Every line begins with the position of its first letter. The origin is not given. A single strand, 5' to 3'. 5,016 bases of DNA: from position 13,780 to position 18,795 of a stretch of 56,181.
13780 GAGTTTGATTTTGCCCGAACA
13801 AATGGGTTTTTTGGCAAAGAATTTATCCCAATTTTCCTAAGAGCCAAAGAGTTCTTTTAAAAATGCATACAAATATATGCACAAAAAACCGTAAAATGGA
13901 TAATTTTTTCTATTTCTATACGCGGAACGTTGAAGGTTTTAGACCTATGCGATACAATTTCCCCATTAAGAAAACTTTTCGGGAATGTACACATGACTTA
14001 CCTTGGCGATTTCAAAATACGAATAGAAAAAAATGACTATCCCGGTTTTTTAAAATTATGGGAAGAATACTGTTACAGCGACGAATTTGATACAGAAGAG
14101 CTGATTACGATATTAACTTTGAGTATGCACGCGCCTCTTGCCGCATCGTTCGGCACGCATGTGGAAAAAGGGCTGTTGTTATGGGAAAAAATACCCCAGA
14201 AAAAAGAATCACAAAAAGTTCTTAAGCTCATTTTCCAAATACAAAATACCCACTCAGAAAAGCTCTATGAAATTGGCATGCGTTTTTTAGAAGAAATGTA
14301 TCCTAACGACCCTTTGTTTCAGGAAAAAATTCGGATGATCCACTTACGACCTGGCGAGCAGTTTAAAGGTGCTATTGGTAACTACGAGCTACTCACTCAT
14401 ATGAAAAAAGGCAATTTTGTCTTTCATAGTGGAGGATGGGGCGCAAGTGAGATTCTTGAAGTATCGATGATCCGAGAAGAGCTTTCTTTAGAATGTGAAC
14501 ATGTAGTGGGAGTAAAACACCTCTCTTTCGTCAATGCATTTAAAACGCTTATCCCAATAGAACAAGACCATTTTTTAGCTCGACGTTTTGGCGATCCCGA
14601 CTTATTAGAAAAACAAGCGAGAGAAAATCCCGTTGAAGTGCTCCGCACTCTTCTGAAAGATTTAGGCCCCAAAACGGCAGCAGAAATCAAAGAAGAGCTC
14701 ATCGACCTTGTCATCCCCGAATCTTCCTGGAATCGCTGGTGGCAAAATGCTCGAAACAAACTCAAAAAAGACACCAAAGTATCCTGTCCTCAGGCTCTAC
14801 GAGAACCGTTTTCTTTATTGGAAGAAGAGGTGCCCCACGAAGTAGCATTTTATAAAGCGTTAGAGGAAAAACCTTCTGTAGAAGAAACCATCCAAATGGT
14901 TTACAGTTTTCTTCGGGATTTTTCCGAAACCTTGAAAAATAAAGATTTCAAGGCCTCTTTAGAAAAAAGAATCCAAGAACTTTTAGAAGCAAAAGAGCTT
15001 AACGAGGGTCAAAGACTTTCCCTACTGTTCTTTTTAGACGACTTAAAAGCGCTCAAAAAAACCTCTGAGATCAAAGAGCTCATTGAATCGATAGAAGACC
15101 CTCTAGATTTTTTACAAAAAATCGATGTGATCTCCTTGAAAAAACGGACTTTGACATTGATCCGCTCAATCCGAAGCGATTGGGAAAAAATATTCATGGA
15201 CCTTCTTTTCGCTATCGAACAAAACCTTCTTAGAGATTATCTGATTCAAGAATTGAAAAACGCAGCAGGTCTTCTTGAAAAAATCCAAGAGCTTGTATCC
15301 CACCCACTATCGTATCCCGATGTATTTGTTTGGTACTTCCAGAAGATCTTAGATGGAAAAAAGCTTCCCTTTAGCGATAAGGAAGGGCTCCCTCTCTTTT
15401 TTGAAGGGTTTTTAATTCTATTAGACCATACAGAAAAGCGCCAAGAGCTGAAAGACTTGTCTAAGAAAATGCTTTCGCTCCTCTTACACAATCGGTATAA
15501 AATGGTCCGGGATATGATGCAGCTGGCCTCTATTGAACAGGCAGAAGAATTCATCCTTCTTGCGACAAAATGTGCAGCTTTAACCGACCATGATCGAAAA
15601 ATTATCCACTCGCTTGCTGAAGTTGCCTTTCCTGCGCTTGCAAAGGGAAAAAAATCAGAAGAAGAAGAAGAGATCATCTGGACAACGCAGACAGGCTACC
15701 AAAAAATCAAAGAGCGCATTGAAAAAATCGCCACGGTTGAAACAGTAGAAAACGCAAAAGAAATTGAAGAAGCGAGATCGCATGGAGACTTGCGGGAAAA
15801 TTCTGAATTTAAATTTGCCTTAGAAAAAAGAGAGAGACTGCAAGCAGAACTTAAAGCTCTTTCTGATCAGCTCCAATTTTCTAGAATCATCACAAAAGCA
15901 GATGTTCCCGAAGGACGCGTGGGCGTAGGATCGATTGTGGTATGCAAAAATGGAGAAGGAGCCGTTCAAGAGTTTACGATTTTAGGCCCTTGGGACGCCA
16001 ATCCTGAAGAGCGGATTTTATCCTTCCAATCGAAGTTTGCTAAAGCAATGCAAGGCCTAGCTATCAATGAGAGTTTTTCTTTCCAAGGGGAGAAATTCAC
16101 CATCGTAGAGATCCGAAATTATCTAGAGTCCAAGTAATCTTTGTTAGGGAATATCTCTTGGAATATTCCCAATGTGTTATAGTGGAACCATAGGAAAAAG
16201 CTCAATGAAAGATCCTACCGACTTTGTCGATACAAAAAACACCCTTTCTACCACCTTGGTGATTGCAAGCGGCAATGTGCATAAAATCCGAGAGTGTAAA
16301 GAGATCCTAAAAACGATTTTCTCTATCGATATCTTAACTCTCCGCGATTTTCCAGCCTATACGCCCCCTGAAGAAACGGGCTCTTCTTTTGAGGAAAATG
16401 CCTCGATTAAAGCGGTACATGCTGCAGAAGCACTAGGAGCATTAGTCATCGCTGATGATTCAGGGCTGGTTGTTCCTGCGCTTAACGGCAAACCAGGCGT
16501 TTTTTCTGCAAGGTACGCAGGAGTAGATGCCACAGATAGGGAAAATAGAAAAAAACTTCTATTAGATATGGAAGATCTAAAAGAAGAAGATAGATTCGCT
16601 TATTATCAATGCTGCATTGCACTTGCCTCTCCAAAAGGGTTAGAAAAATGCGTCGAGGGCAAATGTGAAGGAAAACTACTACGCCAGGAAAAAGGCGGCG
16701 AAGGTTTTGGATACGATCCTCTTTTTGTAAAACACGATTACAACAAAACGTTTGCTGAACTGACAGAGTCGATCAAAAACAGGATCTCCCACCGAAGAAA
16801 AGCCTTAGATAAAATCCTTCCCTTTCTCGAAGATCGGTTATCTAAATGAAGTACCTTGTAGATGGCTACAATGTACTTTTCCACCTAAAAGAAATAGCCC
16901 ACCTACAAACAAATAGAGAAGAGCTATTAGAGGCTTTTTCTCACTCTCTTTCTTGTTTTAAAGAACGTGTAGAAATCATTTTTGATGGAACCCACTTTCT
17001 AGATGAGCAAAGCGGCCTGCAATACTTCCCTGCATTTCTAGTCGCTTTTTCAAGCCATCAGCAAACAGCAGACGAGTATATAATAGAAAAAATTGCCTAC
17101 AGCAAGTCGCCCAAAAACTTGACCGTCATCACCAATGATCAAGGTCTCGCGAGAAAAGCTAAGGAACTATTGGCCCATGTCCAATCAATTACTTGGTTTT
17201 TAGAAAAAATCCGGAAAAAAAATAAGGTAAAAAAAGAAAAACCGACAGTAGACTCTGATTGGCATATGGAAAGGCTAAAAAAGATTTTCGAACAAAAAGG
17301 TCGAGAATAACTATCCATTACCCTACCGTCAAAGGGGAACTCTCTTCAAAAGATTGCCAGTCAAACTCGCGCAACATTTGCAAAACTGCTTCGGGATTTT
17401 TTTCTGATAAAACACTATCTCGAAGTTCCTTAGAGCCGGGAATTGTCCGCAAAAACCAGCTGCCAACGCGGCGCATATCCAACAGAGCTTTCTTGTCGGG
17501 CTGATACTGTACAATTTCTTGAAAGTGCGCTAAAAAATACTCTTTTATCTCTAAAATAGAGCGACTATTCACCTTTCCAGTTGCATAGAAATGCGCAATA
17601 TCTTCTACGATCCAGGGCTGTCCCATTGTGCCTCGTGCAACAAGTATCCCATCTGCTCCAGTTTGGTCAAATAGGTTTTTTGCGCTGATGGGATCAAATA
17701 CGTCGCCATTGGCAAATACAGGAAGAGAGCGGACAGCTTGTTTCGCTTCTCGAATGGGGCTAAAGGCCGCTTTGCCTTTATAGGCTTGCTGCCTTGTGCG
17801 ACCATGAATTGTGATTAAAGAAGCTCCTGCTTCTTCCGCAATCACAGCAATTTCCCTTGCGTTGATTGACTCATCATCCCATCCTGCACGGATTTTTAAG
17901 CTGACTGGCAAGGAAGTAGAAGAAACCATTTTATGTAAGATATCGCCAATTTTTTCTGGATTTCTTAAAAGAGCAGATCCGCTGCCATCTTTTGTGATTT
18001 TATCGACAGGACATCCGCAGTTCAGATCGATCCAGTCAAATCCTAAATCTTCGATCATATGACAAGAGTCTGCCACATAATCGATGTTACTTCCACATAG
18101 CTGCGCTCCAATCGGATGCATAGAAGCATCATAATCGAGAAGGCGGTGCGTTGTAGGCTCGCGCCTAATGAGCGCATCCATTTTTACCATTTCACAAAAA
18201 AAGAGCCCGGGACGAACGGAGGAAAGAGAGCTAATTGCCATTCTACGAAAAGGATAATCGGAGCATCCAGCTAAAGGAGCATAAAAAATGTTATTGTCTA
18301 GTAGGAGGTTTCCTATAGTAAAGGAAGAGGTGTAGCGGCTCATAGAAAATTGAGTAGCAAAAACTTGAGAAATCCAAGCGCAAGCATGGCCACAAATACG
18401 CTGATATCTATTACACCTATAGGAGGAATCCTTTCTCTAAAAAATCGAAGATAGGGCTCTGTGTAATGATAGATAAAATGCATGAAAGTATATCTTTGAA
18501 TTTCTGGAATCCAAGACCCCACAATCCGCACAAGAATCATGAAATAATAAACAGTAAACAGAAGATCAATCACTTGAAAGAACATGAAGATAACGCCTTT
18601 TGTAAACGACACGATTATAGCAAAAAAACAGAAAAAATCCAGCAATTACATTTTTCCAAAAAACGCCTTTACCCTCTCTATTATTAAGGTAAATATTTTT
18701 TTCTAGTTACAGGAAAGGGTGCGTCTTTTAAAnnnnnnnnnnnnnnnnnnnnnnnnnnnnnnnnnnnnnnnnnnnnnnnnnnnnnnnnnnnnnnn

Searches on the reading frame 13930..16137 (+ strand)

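Call 16: search_protein_families(library=pfam, proteins=[window:13930-16137:+], max_evalue=0.001)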
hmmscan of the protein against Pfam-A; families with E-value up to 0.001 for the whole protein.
window:13930-16137:+ (735 aa): 2 families
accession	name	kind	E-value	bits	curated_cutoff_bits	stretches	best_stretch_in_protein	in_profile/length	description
PF03449.20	GreA_GreB_N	-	9.6e-17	61.4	24.5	1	583-653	1-71/71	Transcription elongation factor, N-terminal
PF01272.25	GreA_GreB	-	1.6e-12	47.7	26.9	1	660-729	2-76/77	Transcription elongation factor, GreA/GreB, C-term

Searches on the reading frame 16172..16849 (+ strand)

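Call 16: search_protein_families(library=pfam, proteins=[window:16172-16849:+], max_evalue=0.001)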
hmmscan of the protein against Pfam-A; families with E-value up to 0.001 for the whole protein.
window:16172-16849:+ (225 aa): 1 family
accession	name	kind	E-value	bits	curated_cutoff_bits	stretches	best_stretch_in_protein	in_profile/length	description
PF01725.21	Ham1p_like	-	1.8e-63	214.3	22.5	1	29-217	1-185/186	Ham1 family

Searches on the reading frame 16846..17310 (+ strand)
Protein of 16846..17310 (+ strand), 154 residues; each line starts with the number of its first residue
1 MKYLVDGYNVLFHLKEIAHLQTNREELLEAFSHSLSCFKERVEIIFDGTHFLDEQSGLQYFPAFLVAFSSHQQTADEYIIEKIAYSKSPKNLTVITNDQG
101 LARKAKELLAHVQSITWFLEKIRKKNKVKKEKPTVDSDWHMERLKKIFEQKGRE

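Call 16: search_protein_families(library=pfam, proteins=[window:16846-17310:+], max_evalue=0.001)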
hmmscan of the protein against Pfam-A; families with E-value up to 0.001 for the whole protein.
window:16846-17310:+ (154 aa): 1 family
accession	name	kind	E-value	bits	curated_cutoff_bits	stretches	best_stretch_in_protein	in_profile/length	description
PF05991.17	NYN_YacP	-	2.4e-16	60.6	24.6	1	4-149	2-154/166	YacP-like NYN domain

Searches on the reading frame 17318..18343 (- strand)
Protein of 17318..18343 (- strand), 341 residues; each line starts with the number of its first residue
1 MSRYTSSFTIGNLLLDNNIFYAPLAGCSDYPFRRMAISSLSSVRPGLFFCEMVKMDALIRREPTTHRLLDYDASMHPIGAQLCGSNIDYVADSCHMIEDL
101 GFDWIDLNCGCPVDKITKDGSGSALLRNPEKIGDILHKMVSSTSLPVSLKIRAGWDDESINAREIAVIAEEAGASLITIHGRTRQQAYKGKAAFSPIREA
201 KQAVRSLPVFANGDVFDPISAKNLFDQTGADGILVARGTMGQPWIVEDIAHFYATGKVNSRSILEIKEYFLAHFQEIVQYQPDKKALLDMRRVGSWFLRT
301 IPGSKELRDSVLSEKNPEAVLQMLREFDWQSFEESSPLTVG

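Call 16: search_protein_families(library=pfam, proteins=[window:17318-18343:-], max_evalue=0.001)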
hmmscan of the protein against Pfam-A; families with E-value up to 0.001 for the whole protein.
window:17318-18343:- (341 aa): 1 family
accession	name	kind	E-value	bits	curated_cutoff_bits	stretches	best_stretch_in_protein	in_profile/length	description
PF01207.24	Dus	-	1.1e-72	245.3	20.4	1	22-324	3-302/311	Dihydrouridine synthase (Dus)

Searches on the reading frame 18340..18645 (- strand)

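Call 16: search_protein_families(library=pfam, proteins=[window:18340-18645:-], max_evalue=0.001)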
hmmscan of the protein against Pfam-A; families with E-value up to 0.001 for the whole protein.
window:18340-18645:- (101 aa): 1 family
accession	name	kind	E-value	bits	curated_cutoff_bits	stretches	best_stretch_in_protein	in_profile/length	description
PF02325.22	YGGT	-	2.5e-18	66.7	27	1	28-97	2-70/70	YGGT family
